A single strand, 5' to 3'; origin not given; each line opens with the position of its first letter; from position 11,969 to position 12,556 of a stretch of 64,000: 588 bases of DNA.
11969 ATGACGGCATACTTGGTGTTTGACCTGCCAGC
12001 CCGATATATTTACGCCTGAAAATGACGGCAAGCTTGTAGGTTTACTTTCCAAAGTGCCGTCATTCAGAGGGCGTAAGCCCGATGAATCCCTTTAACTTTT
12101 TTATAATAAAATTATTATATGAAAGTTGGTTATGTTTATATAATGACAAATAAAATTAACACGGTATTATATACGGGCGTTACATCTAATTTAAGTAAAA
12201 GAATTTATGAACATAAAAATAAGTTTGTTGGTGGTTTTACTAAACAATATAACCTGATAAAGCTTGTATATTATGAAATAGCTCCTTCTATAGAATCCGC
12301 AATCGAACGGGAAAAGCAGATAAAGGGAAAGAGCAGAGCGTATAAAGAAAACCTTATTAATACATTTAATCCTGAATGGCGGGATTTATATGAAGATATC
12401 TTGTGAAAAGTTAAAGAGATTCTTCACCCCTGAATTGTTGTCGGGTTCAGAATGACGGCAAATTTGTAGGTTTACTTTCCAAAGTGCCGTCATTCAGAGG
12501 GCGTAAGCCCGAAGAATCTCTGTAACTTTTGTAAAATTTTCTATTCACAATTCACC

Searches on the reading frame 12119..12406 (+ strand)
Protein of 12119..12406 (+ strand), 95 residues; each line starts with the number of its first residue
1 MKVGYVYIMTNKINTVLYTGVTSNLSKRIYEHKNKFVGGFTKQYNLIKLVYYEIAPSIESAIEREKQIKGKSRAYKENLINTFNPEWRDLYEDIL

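Call 6: search_protein_families(library=pfam, proteins=[window:12119-12406:+], max_evalue=0.001)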
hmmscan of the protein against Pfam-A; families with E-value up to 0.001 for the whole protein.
window:12119-12406:+ (95 aa): 1 family
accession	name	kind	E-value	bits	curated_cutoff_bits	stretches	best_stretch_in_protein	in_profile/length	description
PF01541.30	GIY-YIG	-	9.5e-18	64.7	22.6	1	4-77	2-77/78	GIY-YIG catalytic domain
